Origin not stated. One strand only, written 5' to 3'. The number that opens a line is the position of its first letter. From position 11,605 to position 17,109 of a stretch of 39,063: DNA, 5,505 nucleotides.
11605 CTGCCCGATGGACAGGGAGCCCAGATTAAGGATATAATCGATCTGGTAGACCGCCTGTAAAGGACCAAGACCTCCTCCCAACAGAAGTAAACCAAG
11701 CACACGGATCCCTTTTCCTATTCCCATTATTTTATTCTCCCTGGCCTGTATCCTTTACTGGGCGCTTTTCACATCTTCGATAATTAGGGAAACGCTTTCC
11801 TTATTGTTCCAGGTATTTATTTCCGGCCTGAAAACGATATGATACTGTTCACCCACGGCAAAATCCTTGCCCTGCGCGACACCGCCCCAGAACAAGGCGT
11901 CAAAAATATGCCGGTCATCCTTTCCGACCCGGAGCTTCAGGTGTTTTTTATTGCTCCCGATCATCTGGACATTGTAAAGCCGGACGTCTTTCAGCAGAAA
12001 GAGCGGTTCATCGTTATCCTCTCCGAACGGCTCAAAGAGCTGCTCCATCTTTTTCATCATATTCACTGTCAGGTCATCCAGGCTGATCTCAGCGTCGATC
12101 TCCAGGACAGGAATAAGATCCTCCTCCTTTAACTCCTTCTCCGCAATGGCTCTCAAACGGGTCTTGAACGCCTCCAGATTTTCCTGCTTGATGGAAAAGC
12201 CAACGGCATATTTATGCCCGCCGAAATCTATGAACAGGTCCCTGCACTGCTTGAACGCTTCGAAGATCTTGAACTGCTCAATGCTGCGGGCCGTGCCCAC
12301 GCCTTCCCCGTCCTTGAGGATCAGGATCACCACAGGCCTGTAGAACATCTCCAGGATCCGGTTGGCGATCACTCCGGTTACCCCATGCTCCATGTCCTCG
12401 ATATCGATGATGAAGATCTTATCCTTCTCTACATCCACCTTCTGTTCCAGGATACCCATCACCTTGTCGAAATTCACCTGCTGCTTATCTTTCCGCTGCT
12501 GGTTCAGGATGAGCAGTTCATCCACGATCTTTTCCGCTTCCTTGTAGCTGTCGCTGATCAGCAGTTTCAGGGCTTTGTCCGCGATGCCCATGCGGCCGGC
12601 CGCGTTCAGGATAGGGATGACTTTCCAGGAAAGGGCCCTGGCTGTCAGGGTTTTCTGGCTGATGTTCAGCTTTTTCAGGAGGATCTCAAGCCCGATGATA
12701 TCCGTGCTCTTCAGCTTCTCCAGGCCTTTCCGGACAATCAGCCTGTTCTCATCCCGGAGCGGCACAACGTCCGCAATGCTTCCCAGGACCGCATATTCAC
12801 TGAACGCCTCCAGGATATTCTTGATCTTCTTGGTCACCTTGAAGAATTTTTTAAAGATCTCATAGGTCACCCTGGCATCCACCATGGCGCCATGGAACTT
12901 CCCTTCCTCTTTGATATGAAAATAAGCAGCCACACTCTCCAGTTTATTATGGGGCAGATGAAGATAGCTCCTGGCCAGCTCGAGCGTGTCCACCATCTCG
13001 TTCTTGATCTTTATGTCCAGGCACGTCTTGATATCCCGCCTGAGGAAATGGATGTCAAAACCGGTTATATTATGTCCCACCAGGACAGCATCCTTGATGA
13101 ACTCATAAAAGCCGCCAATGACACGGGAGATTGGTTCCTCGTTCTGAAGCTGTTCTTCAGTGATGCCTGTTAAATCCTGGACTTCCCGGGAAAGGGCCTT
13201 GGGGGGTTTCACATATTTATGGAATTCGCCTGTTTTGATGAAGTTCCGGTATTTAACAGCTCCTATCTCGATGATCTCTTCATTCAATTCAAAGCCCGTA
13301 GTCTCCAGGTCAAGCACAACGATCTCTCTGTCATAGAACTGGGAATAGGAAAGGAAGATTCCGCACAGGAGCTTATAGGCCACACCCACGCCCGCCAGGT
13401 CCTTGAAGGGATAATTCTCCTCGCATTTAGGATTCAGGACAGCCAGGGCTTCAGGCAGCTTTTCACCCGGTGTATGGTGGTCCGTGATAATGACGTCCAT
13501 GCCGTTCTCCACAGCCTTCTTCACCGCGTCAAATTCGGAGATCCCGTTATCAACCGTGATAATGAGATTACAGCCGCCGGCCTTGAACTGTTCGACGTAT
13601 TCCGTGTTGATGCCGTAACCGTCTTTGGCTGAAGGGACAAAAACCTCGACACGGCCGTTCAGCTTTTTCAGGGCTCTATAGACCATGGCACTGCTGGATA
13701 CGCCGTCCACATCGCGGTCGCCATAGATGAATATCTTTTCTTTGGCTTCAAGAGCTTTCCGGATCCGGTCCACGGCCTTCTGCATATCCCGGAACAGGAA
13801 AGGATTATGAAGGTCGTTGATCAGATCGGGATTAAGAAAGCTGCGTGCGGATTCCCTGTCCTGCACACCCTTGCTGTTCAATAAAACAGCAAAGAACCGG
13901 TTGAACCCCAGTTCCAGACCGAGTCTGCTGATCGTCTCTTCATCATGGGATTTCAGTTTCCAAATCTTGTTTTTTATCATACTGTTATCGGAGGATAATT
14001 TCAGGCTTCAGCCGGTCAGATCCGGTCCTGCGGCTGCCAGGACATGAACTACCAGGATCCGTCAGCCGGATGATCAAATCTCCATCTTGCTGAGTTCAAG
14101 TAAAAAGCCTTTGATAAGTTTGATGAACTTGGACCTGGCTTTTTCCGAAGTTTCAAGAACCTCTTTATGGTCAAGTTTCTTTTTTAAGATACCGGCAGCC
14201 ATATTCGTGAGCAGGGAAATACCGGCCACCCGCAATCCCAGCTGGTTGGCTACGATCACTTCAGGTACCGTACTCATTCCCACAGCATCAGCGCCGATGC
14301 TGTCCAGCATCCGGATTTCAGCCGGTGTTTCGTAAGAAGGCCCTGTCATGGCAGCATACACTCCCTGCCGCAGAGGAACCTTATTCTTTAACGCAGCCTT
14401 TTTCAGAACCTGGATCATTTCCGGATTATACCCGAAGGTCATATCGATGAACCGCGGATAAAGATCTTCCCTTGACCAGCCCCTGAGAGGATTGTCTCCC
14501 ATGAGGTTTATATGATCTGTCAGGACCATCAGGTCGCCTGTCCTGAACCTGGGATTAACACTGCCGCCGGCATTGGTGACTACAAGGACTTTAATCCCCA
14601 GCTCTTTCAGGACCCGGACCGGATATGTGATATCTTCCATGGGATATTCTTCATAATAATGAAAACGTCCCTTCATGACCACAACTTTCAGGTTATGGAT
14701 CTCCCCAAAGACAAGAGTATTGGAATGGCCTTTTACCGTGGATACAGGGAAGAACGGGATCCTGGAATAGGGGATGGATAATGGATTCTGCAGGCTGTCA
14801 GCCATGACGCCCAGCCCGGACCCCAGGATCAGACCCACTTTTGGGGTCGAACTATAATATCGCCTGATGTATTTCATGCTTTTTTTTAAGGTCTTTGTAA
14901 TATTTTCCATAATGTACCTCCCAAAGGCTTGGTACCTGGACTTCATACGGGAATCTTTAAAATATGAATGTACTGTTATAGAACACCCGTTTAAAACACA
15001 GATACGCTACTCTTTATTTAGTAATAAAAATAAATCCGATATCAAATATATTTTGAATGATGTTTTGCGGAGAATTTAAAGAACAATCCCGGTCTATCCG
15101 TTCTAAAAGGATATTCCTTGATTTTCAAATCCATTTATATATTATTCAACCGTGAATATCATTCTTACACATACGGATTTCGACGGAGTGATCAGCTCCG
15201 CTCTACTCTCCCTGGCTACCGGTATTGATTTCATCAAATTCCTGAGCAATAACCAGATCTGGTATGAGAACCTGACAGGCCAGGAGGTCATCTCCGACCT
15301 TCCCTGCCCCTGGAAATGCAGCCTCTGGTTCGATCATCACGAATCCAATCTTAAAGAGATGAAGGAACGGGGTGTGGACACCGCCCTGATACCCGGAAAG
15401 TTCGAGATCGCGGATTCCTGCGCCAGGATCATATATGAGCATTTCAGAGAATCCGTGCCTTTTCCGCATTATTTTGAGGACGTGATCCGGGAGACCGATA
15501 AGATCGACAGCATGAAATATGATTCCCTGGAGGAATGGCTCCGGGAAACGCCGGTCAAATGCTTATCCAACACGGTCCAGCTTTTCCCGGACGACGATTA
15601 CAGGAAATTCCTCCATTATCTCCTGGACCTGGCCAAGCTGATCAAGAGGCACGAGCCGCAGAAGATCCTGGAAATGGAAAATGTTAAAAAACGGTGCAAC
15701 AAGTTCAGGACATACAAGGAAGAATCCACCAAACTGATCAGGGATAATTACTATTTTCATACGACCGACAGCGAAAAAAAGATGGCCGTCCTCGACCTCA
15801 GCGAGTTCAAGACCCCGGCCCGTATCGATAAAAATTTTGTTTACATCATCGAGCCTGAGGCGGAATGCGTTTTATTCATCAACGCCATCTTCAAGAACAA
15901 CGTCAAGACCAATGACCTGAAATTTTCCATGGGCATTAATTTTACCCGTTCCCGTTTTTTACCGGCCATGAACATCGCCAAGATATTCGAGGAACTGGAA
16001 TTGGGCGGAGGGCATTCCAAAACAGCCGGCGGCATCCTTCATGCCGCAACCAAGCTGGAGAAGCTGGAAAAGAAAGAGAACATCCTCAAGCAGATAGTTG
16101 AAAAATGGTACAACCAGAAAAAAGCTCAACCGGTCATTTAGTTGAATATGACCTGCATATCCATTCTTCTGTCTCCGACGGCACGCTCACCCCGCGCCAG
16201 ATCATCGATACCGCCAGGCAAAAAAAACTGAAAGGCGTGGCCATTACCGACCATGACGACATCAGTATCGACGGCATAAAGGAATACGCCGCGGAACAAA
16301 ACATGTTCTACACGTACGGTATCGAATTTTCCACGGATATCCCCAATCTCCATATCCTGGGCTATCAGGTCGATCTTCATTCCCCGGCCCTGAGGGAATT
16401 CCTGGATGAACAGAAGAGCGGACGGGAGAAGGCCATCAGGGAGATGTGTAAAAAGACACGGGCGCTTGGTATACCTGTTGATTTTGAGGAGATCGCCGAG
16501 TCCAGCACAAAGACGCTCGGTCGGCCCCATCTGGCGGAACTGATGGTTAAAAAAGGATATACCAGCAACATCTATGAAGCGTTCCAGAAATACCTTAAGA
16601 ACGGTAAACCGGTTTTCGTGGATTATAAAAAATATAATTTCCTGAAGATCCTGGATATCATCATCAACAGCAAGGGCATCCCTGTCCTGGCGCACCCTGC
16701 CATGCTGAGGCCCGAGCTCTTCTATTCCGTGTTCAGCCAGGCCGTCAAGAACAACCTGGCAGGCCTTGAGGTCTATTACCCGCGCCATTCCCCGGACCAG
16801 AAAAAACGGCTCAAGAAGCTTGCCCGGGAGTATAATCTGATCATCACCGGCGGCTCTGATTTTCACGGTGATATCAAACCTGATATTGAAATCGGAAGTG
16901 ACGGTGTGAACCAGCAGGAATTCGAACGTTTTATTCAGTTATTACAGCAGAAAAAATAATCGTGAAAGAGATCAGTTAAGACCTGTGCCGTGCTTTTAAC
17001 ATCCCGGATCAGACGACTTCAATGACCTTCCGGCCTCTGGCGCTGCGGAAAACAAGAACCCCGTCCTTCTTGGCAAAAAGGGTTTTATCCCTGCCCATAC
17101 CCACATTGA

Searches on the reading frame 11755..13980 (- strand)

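Call 18: search_protein_families(library=pfam, proteins=[window:11755-13980:-], max_evalue=0.01)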
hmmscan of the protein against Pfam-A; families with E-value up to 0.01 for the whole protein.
window:11755-13980:- (741 aa): 6 families
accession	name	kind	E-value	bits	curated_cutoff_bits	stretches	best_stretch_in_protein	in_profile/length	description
PF00929.31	RNase_T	-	3.2e-34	119.3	24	1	221-376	1-164/164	Exonuclease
PF17768.7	RecJ_OB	-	7e-30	103.7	27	1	628-736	1-107/107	RecJ OB domain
PF01368.27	DHH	-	1.3e-24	87.3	28.1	1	82-210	1-104/125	DHH family, N-terminal domain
PF02272.25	DHHA1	-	3.3e-12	47.2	25.9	1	521-614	3-101/102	DHHA1 domain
PF16473.11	Rv2179c-like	-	1.9e-06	28.2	27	1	221-377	3-174/177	3'-5' exoribonuclease Rv2179c-like domain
PF03104.25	DNA_pol_B_exo1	-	0.0041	17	23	0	224-323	70-185/242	DNA polymerase family B, exonuclease domain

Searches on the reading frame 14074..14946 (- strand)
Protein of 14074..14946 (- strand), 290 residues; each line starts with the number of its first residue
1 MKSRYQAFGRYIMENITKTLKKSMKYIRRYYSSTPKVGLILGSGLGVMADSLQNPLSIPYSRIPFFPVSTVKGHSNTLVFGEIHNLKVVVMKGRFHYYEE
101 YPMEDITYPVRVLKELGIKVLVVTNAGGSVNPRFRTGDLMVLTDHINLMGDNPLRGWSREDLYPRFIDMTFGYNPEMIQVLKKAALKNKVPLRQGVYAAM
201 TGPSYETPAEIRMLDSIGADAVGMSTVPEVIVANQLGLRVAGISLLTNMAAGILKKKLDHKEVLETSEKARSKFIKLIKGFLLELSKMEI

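Call 18: search_protein_families(library=pfam, proteins=[window:14074-14946:-], max_evalue=0.01)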
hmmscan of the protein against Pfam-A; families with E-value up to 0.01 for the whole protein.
window:14074-14946:- (290 aa): 1 family
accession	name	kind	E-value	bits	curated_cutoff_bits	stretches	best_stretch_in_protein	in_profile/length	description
PF01048.26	PNP_UDP_1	-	4.7e-56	190.2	25.1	1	36-282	1-232/233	Phosphorylase superfamily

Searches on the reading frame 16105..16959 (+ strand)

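Call 18: search_protein_families(library=pfam, proteins=[window:16105-16959:+], max_evalue=0.01)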
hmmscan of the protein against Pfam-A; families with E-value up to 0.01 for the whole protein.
window:16105-16959:+ (284 aa): 2 families
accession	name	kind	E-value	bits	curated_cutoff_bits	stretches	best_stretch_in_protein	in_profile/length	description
PF02811.25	PHP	-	3.4e-09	37.7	26.4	1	16-65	1-50/164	PHP domain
PF14081.11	DUF4262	-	0.0025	18.5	28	1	63-135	18-90/127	Domain of unknown function (DUF4262)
